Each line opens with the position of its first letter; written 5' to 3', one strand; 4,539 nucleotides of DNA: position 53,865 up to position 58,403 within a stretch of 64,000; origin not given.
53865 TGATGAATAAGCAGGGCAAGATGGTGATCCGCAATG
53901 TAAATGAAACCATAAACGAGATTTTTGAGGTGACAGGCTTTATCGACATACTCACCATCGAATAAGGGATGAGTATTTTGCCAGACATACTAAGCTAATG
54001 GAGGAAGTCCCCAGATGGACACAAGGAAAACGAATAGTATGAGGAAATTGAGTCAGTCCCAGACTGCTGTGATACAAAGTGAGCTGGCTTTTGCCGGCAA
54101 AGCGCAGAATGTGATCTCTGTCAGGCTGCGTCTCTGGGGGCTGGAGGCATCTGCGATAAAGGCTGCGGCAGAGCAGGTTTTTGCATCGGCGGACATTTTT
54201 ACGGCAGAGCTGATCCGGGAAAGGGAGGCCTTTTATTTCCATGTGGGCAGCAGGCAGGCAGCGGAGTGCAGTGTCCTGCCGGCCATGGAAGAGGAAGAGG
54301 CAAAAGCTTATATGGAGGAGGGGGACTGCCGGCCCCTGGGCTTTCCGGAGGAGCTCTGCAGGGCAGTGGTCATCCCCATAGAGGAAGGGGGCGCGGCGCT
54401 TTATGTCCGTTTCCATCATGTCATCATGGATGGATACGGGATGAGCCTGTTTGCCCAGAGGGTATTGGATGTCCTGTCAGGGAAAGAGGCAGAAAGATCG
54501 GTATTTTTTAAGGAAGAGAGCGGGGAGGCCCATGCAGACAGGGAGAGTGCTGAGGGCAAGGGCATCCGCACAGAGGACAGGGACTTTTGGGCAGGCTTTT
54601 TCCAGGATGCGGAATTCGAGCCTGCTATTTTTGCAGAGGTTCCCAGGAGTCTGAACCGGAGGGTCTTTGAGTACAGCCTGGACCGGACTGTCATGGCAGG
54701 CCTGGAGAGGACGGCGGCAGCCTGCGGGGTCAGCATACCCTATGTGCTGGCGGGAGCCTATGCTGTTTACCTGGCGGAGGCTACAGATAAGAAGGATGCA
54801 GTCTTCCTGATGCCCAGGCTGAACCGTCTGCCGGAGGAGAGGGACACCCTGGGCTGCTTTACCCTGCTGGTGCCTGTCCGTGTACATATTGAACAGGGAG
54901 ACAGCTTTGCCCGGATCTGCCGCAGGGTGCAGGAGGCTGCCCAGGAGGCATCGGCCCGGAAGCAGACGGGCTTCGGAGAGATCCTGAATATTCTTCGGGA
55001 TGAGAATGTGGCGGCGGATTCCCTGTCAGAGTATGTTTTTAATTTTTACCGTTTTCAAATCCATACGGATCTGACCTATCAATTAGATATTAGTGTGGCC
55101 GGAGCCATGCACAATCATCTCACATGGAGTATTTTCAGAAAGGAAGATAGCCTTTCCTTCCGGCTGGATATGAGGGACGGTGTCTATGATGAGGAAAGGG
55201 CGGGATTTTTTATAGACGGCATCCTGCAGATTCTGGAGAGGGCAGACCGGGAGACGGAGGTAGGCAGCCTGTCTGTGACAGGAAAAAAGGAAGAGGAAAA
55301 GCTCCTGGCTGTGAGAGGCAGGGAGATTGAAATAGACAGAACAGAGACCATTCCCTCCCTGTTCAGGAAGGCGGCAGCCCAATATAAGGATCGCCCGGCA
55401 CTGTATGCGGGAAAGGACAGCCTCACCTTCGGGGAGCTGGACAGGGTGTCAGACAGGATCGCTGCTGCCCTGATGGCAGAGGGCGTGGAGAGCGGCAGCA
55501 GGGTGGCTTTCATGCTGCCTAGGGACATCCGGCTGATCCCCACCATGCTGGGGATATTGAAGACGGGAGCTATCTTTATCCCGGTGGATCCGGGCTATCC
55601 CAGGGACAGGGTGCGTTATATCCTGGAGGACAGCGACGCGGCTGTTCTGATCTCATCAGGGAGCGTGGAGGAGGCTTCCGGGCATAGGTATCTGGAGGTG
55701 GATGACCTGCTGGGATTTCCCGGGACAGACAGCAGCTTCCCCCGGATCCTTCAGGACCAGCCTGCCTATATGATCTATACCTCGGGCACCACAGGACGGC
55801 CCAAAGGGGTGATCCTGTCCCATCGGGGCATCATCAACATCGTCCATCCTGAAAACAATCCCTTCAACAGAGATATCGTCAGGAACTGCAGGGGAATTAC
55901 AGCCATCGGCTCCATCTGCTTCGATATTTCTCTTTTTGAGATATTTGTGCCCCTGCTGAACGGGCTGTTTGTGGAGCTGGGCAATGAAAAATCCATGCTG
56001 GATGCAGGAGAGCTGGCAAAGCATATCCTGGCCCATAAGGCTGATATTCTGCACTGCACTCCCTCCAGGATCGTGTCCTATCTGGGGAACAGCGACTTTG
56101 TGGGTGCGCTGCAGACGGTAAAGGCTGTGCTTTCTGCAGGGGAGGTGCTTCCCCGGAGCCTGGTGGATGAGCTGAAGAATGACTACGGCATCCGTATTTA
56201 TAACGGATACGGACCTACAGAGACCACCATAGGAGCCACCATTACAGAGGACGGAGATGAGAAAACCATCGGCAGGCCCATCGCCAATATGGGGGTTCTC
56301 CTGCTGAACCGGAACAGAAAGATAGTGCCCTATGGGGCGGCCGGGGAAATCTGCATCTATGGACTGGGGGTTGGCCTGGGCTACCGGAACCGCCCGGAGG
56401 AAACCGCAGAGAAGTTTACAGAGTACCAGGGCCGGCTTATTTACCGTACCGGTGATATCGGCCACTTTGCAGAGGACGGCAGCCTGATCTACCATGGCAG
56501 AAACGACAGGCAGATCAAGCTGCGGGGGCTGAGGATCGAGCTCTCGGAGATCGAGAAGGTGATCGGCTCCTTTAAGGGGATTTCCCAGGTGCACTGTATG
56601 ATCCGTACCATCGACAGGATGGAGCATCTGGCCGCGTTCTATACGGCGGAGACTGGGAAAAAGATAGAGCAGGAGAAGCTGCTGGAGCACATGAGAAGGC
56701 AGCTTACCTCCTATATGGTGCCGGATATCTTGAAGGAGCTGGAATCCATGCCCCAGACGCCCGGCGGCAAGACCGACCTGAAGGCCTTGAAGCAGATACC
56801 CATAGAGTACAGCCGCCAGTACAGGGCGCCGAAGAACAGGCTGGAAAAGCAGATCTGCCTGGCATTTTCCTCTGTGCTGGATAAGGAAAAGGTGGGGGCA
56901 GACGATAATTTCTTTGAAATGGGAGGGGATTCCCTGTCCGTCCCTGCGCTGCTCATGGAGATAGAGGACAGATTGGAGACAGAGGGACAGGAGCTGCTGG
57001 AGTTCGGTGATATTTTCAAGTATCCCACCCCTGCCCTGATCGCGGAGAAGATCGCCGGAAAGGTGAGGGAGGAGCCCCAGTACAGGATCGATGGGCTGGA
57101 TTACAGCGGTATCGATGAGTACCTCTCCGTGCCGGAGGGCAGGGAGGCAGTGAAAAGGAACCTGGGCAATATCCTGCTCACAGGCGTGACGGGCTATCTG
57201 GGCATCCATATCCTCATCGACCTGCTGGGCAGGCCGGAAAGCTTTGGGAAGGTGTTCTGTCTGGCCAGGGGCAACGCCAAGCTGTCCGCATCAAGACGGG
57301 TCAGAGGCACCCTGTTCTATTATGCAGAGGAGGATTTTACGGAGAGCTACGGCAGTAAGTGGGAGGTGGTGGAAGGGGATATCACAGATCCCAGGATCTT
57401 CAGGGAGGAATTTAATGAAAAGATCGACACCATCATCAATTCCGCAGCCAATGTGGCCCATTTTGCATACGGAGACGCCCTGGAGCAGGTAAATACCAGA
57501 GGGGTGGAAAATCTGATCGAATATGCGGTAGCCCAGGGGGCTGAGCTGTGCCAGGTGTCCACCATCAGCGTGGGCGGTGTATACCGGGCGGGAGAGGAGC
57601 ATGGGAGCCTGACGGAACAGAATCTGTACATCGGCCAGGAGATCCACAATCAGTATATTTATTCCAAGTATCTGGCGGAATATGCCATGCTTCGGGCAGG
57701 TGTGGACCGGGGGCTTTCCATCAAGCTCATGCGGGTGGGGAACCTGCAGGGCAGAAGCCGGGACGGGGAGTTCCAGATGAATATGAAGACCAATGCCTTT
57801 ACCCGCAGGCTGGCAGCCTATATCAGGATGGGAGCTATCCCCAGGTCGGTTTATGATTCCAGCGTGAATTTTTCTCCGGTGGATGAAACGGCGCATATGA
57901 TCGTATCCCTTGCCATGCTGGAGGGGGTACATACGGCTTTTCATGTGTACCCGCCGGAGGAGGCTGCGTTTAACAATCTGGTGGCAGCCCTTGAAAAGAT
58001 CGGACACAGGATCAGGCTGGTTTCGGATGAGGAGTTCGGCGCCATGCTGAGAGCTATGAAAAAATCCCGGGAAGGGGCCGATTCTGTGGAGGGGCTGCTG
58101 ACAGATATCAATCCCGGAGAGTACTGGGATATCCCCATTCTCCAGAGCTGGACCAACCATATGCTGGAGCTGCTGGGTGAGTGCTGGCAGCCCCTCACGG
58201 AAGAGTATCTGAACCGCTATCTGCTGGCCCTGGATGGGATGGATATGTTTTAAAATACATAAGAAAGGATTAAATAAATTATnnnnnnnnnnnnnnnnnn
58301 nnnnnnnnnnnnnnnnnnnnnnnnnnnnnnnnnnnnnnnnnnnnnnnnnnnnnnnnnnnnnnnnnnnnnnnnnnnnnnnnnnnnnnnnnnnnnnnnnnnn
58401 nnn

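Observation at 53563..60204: NRPS embedded inside a sigma-less partner-switching operon (STAS - NRPS - PP2C - anti-sigma-type kinase)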

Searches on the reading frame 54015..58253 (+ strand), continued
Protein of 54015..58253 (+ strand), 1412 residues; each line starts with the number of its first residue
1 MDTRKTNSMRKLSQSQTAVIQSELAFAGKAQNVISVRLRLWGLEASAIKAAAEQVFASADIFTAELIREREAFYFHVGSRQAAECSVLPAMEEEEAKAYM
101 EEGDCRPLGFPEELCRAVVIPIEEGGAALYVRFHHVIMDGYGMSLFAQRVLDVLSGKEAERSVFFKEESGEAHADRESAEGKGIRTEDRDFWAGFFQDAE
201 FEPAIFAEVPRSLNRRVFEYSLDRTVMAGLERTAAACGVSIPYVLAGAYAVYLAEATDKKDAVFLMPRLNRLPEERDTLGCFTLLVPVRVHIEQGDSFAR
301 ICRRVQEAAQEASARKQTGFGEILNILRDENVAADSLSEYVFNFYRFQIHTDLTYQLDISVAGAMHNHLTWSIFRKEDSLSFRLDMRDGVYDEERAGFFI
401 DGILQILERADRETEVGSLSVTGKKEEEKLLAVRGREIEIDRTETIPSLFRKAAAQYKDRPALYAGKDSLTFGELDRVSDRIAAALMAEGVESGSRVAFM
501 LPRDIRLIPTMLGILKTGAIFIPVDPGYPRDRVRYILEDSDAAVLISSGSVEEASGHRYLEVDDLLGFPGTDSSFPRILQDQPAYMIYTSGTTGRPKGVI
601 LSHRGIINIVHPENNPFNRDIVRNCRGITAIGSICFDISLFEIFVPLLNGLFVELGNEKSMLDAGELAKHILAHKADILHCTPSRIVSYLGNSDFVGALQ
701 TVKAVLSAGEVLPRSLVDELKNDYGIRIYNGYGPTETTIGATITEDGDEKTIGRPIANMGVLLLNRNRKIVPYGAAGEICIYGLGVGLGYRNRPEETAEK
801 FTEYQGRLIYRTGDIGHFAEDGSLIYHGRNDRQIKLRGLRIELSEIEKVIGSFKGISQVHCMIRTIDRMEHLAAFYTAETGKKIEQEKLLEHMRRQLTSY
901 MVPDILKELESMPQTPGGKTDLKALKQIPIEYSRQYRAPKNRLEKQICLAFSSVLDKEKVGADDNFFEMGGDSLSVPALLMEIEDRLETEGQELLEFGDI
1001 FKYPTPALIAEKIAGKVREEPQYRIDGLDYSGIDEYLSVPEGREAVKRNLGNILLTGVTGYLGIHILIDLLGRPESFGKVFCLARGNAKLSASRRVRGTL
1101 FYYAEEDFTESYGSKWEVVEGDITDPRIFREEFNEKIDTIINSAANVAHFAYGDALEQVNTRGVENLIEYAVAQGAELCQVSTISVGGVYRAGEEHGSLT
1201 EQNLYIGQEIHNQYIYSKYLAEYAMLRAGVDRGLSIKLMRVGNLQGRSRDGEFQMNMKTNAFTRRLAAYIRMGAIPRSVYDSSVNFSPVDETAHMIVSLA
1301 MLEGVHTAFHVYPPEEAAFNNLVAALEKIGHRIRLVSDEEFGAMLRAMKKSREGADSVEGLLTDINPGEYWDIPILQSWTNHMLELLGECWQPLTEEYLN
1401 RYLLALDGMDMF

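Call 40: search_protein_families(library=ncbifam, proteins=[window:54015-58253:+], max_evalue=0.001)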
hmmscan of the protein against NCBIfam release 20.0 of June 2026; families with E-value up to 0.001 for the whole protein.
window:54015-58253:+ (1412 aa): 107 families (the best 25 are shown)
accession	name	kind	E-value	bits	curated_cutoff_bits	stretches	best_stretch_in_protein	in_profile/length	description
NF047350.1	aureusi_NRPS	equivalog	4e-175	584.6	2500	2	251-1015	223-977/2373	aureusimine non-ribosomal peptide synthetase AusA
NF038078.1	NRPS_MxcG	equivalog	1.9e-120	403.2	2300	1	129-1351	130-1376/1442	myxochelin non-ribosomal peptide synthetase MxcG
NF004282.0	PRK05691.1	subfamily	4.4e-111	371.5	4090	1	51-977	718-1673/4334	non-ribosomal peptide synthase/polyketide synthase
TIGR01733.1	AA-adenyl-dom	subfamily_domain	2.5e-101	339.4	317.4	1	471-859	1-407/409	amino acid adenylation domain-containing protein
NF041803.1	NRPS_SolG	exception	1.7e-82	277.6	2200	1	456-994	573-1142/1163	solanimycin non-ribosomal peptide synthetase SolG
NF007605.2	PRK10252.1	equivalog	2.1e-80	270.7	2400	1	119-977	121-1009/1292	enterobactin non-ribosomal peptide synthetase EntF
TIGR03443.1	alpha_am_amid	equivalog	1.2e-69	234.9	1030.1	4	888-1346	785-1280/1390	L-aminoadipate-semialdehyde dehydrogenase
NF003417.0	PRK04813.1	subfamily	8.8e-68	229.1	476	1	451-926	10-500/505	D-alanine--poly(phosphoribitol) ligase subunit DltA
TIGR01734.1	D-ala-DACP-lig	equivalog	2.6e-63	214.3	559.85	1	452-927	8-500/504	D-alanine--poly(phosphoribitol) ligase subunit DltA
NF004837.0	PRK06187.1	subfamily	9.4e-62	208.9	476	2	570-927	159-520/531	long-chain-fatty-acid--CoA ligase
TIGR03098.1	ligase_PEP_1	hypoth_equivalog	5.7e-52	176.8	592.35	2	555-926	138-515/517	acyl-CoA ligase (AMP-forming), exosortase A system-associated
NF006181.0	PRK08314.1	subfamily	6.4e-49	166.6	705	2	580-926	203-551/563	long-chain-fatty-acid--CoA ligase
NF006182.0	PRK08316.1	subfamily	1.2e-48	166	663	2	571-920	161-508/523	fatty acyl-CoA synthetase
NF005463.0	PRK07059.1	subfamily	5.4e-46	157.1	869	2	580-926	203-553/557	long-chain-fatty-acid--CoA ligase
NF052269.1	Staph_lig_FadD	equivalog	2.9e-45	154.6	650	1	468-928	26-492/499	long-chain-fatty-acid--CoA ligase FadD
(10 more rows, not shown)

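Call 55: search_protein_families(library=pfam, proteins=[L009:3686-4267:+], max_evalue=0.001)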
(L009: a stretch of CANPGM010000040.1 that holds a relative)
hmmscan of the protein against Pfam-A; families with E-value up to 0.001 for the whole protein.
L009:3686-4267:+ (193 aa): 2 families
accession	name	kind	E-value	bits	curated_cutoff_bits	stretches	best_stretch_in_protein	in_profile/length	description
PF00903.31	Glyoxalase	-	2.1e-09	38.2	20.6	1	9-134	2-104/121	Glyoxalase/Bleomycin resistance protein/Dioxygenase superfamily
PF13669.12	Glyoxalase_4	-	6.5e-07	30.1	27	1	11-119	2-88/109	Glyoxalase/Bleomycin resistance protein/Dioxygenase superfamily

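Call 61: search_protein_families(library=pfam, alignment_id=A3, max_evalue=0.01)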
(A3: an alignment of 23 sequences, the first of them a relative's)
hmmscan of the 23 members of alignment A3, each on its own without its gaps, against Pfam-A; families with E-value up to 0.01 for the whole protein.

A. member 1, L009:5795-7567:+ (590 aa): 2 families
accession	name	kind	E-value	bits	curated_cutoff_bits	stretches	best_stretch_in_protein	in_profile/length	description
PF01554.23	MatE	-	1.5e-28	100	24.9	2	26-181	8-159/161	MatE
PF13581.12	HATPase_c_2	-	6.9e-10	39.5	27.4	1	473-584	8-121/127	Histidine kinase-like ATPase domain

B. families by the number of members that match (of 23 scanned): 4 families
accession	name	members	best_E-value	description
PF01554.23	MatE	23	3.6e-36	MatE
PF13581.12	HATPase_c_2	20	5.2e-15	Histidine kinase-like ATPase domain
PF03023.19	MurJ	3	1.2e-13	Lipid II flippase MurJ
PF02518.31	HATPase_c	1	0.0088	Histidine kinase-, DNA gyrase B-, and HSP90-like ATPase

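Call 67: search_protein_families(library=pfam, proteins=[L004:15404-15868:+, L008:6754-7500:-, L008:5307-6674:-, L017:3658-4791:+, L010:13606-14688:+], max_evalue=1)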
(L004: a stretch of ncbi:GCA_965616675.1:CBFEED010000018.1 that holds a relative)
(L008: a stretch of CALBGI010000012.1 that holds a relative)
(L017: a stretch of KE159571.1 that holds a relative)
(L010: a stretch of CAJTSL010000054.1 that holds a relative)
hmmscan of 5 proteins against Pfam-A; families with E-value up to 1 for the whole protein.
L004:15404-15868:+ (154 aa): 3 families
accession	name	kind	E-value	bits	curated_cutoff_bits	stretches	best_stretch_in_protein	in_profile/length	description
PF00027.35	cNMP_binding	-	2.3e-18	66.4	27.5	1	8-95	2-89/89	Cyclic nucleotide-binding domain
PF00606.23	Glycoprotein_B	-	0.07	13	43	1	90-147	155-212/222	Herpesvirus Glycoprotein B ectodomain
PF19903.4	DUF6376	-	0.2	12.4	27.3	1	85-143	44-104/116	Family of unknown function (DUF6376)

L008:6754-7500:- (248 aa): 2 families
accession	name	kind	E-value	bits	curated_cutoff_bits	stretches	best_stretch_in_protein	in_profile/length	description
PF00072.30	Response_reg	-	4.2e-11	43.4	30.2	1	35-115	27-108/111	Response regulator receiver domain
PF04397.21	LytTR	-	1.9e-07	31.7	22.6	1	147-231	11-96/98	LytTr DNA-binding domain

L008:5307-6674:- (455 aa): 4 families
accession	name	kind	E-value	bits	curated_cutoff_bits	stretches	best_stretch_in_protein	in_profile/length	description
PF14501.12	HATPase_c_5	-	7.5e-19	68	22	1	345-452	2-101/102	GHKL domain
PF02518.31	HATPase_c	-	1.8e-05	25.6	26.4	1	345-453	2-106/111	Histidine kinase-, DNA gyrase B-, and HSP90-like ATPase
PF25592.1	DUF7937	-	0.0036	16.7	31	1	34-164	274-400/402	Domain of unknown function (DUF7937)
PF14689.11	SPOB_a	-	0.004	17.2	28.1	1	260-294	14-48/62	Sensor_kinase_SpoOB-type, alpha-helical domain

L017:3658-4791:+ (377 aa): 2 families
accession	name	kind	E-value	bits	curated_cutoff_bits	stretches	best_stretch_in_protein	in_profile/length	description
PF01757.29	Acyl_transf_3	-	4e-07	29.8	31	1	18-355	3-315/326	Acyltransferase domain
PF04938.17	SIP1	-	0.0034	17.7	27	1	312-359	121-168/215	Survival motor neuron (SMN) interacting protein 1 (SIP1)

L010:13606-14688:+ (360 aa): 20 families
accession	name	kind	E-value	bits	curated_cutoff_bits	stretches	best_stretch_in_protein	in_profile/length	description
PF00005.33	ABC_tran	-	2.2e-37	129.1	25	1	17-165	1-137/137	ABC transporter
PF13304.12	AAA_21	-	1.2e-08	35.9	27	2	146-195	247-299/304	AAA domain, putative AbiEii toxin, Type IV TA system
PF02463.25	SMC_N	-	1.1e-07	31.9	40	1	125-203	125-206/220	RecF/RecN/SMC N terminal domain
PF13166.12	AAA_13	-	3.8e-05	23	36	1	154-207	526-582/713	AAA domain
PF13555.12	AAA_29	-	0.0005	20.2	27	1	22-52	17-47/61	P-loop containing region of AAA domain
PF13191.12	AAA_16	-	0.00081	20.4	32.6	1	25-51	20-49/167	AAA ATPase domain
PF13476.12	AAA_23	-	0.0013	19.8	27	1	13-48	6-40/201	AAA domain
PF13401.12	AAA_22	-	0.0022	18.8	27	1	28-80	6-59/130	AAA domain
PF09818.15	ABC_ATPase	-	0.0054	16.2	23.2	1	24-48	77-100/283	P-loop domain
PF13521.12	AAA_28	-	0.0059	17.3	27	1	30-58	2-31/164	AAA domain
PF25199.1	nSTAND_NTPase5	-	0.0085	16.4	34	1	25-45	39-59/145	Novel STAND NTPase 5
PF03193.22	RsgA_GTPase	-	0.011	16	30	1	19-49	99-128/174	RsgA GTPase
PF13481.12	AAA_25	-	0.018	15.1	27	1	24-44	30-50/195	AAA domain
PF00931.28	NB-ARC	-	0.054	13.2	23.5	1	23-49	17-40/248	NB-ARC domain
PF13175.12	AAA_15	-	0.068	13.2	32.1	1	17-83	14-83/374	AAA ATPase domain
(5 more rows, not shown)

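Call 80: search_protein_families(library=pfam, proteins=[L008:14112-15983:+], max_evalue=0.00001)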
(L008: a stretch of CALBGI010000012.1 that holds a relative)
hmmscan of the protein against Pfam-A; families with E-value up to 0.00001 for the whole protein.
L008:14112-15983:+ (623 aa): 3 families
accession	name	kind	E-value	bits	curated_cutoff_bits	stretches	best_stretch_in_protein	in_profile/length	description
PF00501.34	AMP-binding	-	9.9e-62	209.4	29.9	1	17-328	1-377/384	AMP-binding enzyme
PF13193.12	AMP-binding_C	-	6.6e-09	37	24.5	1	389-462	1-76/76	AMP-binding enzyme C-terminal domain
PF00550.31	PP-binding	-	8.4e-06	26.4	20.8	0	490-546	2-65/67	Phosphopantetheine attachment site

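Call 82: find_encoding_contigs(protein=window:54015-58253:+, flank=10000, max_places=3)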
Protein window:54015-58253:+ (1412 aa): no gene with exactly this product is on record in the collection.

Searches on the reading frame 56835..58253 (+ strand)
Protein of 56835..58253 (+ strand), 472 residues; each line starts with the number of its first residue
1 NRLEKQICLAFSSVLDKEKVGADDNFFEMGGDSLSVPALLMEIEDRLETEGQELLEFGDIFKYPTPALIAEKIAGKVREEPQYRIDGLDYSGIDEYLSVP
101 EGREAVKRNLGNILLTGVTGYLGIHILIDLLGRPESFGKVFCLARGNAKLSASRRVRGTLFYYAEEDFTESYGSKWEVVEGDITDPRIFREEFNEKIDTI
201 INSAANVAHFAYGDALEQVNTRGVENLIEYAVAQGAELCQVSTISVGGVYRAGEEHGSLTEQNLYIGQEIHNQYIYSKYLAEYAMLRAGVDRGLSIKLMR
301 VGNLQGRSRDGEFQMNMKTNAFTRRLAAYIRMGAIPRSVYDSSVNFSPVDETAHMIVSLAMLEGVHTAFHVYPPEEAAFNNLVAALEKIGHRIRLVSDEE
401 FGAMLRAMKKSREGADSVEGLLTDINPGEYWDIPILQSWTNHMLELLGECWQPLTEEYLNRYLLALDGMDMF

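Call 97: search_solved_structures(query=window:56835-58253:+, max_evalue=1e-10)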
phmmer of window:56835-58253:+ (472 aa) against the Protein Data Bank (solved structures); distinct sequences matched with E-value up to 1e-10: 8.
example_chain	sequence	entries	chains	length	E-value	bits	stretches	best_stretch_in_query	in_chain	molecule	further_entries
6vtj_A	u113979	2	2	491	2.2e-70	241.1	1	2-471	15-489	Non-ribosomal peptide synthetase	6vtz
4f6l_B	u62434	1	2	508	4.9e-43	151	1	1-408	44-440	AusA reductase domain protein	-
4f6c_A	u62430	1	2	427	9.4e-38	133.5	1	107-408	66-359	AusA reductase domain protein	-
4u7w_A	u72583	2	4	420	1.5e-20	76.8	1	104-403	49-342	MxaA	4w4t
8v1x_A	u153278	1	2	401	4.6e-16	62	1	112-397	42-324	Type I polyketide synthase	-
4dqv_A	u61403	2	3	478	1.8e-12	50.2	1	109-342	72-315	PROBABLE PEPTIDE SYNTHETASE NRP (PEPTIDE SYNTHASE) | Peptide synthetase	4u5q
8aep_A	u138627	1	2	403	1.6e-11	47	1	105-418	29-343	Acetyl-CoA synthetase-like protein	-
5msc_A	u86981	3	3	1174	4.2e-11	45.7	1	112-399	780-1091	Carboxylic acid reductase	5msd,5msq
